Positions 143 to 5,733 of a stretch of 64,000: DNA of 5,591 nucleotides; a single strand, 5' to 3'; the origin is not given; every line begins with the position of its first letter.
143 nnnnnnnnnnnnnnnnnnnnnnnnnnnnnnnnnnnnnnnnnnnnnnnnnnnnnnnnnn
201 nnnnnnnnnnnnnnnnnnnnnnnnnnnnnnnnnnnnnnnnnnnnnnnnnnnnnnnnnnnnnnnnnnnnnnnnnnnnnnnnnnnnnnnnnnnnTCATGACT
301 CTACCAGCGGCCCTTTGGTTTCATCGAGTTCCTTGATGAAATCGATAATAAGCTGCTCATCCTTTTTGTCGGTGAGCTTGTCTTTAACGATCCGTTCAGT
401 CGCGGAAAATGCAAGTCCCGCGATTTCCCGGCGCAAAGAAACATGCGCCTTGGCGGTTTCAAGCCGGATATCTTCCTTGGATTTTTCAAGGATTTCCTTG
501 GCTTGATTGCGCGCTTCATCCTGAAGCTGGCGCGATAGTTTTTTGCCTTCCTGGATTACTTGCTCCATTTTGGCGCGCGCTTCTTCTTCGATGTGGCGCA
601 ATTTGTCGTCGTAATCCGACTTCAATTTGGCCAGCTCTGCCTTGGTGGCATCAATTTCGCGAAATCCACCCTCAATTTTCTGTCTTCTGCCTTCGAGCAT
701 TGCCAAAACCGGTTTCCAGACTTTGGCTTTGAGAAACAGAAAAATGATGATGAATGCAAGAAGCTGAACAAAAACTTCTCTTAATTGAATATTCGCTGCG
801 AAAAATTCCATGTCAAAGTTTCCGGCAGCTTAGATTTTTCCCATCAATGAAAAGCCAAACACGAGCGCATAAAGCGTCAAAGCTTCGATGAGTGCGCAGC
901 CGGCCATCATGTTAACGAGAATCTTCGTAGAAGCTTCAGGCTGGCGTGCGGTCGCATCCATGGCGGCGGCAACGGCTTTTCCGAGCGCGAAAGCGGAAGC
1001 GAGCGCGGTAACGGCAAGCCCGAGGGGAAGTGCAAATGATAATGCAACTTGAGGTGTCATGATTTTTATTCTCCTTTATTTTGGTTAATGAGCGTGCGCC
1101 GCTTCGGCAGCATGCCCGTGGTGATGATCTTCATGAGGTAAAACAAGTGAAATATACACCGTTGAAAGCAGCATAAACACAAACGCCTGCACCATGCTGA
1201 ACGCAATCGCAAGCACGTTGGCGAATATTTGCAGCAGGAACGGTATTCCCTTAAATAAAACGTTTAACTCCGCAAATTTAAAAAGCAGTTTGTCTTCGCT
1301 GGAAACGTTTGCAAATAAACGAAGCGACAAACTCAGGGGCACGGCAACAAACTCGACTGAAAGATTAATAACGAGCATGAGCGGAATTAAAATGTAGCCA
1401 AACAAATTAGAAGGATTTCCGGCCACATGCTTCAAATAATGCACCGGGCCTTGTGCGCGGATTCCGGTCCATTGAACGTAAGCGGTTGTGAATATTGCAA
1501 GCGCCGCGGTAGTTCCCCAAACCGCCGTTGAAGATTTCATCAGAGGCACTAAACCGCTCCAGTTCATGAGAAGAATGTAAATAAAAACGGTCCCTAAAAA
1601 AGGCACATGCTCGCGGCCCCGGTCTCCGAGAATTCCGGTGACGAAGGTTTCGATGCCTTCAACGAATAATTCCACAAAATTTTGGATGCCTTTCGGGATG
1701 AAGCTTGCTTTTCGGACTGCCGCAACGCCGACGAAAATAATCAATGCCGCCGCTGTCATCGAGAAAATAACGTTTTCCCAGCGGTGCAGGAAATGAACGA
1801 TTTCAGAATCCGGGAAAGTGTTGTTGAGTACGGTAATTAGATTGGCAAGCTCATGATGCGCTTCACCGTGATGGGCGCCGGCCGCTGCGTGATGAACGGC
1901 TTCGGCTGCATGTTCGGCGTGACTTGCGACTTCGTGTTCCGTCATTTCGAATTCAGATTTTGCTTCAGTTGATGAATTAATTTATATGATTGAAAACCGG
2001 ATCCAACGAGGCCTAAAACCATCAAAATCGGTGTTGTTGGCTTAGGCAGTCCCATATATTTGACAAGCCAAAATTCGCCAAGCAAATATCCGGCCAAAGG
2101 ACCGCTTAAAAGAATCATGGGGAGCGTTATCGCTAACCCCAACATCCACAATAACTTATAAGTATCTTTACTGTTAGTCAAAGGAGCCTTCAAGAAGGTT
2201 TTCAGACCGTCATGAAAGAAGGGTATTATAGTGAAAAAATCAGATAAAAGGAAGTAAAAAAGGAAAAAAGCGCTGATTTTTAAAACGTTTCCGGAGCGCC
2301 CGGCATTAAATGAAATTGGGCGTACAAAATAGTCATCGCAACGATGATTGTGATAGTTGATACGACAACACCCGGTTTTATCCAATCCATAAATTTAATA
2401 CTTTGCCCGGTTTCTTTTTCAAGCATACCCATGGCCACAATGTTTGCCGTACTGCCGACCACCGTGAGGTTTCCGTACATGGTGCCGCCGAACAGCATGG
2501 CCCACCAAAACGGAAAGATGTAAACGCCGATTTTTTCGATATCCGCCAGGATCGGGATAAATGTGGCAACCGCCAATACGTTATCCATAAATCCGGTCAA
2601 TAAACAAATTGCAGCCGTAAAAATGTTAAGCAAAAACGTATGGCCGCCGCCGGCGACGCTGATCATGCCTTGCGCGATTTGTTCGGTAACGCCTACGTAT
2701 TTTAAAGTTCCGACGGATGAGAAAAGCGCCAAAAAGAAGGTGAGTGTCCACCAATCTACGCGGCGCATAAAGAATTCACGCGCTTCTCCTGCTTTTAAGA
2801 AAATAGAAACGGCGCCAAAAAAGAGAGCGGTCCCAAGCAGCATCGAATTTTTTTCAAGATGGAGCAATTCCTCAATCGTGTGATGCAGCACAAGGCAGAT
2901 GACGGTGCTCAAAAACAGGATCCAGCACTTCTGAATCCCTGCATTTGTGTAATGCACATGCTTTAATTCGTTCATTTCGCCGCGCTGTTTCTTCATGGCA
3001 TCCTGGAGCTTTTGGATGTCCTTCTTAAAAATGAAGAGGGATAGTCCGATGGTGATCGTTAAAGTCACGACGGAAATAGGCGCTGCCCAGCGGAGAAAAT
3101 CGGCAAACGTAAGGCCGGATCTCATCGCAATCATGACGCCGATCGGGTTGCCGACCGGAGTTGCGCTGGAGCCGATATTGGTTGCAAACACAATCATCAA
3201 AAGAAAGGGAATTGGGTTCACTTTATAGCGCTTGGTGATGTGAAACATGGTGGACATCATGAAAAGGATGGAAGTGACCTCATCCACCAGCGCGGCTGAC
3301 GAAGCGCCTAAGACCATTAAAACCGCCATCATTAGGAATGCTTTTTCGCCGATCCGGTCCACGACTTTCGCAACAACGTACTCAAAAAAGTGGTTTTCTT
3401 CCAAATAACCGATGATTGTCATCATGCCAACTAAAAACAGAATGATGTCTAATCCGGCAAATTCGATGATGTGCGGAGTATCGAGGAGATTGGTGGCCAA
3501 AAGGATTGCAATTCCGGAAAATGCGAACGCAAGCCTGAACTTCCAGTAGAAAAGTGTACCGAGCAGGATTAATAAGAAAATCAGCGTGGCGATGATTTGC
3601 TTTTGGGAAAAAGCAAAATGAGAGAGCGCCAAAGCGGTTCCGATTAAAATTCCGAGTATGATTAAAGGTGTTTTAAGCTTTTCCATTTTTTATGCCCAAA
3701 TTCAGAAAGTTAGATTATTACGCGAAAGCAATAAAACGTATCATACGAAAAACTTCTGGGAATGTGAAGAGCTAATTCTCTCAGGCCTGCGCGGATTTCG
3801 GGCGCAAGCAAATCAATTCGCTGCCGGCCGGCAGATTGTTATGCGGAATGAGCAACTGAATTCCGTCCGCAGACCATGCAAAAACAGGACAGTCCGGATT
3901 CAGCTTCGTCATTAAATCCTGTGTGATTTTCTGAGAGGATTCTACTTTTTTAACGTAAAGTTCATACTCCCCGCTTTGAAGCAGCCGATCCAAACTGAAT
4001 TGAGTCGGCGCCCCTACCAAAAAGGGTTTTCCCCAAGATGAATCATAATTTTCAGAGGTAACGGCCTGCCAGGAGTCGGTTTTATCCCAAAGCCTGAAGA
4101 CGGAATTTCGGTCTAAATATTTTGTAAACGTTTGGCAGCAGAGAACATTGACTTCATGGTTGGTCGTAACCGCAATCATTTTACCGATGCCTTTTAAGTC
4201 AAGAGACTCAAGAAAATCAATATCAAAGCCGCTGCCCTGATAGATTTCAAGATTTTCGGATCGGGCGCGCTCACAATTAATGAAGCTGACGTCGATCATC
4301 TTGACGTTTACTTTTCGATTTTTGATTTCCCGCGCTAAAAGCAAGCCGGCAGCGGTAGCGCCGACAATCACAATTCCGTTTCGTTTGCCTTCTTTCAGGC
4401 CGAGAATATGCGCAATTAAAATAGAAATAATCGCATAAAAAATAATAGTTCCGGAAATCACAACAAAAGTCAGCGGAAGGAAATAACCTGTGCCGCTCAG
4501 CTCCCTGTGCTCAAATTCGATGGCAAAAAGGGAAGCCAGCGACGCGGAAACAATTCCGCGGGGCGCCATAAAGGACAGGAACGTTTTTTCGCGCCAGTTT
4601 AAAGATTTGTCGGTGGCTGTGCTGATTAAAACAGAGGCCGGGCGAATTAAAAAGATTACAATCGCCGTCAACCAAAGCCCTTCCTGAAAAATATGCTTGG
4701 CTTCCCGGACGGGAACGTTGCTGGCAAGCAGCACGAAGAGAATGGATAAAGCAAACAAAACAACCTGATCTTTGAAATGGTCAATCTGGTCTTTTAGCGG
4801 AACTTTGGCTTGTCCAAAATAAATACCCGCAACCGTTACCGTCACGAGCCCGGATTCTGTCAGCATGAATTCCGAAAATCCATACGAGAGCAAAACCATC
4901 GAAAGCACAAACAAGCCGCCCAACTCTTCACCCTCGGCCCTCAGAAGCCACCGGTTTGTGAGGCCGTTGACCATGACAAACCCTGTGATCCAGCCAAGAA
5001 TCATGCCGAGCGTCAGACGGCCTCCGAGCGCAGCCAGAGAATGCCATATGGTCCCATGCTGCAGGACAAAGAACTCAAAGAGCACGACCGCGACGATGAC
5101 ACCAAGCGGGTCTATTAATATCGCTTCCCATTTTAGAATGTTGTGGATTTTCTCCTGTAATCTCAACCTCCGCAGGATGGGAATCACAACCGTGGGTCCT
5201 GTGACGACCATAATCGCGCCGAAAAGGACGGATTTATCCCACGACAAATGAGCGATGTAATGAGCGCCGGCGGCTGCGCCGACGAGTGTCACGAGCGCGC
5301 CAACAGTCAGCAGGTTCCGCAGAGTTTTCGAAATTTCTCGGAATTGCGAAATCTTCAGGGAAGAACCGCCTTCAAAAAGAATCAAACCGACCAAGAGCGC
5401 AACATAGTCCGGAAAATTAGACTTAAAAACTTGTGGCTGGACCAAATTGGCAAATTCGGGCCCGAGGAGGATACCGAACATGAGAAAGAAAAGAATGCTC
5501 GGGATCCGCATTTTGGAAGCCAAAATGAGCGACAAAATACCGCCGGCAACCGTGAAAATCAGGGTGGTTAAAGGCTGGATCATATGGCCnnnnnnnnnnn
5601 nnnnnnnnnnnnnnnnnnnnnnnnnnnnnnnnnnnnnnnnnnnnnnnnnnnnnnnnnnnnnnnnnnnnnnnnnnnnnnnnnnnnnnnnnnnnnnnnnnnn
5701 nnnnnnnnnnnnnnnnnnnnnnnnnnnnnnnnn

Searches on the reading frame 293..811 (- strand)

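Call 55: search_protein_families(library=pfam, proteins=[window:293-811:-], max_evalue=0.00001)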
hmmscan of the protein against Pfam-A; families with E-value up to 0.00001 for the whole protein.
window:293-811:- (172 aa): 1 family
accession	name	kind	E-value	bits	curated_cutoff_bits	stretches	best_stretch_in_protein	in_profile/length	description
PF00430.23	ATP-synt_B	-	2.4e-21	76.7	28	1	14-142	3-131/132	ATP synthase B/B' CF(0)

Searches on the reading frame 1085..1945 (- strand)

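Call 55: search_protein_families(library=pfam, proteins=[window:1085-1945:-], max_evalue=0.00001)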
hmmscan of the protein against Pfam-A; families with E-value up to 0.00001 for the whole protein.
window:1085-1945:- (286 aa): 1 family
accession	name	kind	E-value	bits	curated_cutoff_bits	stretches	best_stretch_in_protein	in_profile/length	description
PF00119.25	ATP-synt_A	-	7.5e-43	147.3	33.9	1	60-266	2-217/217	ATP synthase A chain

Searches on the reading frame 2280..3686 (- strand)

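Call 55: search_protein_families(library=pfam, proteins=[window:2280-3686:-], max_evalue=0.00001)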
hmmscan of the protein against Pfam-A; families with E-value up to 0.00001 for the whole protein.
window:2280-3686:- (468 aa): 2 families
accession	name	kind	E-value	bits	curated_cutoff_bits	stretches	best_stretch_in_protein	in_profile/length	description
PF03600.22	CitMHS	-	1.3e-49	169.6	31.9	1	49-400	9-336/336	Citrate transporter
PF00939.25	Na_sulph_symp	-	9.8e-09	35.1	27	1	35-216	274-462/472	Sodium:sulfate symporter transmembrane region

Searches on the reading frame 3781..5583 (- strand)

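Call 55: search_protein_families(library=pfam, proteins=[window:3781-5583:-], max_evalue=0.00001)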
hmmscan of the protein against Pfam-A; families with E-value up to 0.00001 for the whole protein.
window:3781-5583:- (600 aa): 2 families
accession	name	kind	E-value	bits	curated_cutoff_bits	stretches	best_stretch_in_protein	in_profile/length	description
PF00999.27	Na_H_Exchanger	-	7.5e-42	144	26.2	1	17-381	6-363/375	Sodium/hydrogen exchanger, transmembrane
PF02254.24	TrkA_N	-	8.6e-11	42.6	23.8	1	404-488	1-85/116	TrkA-N domain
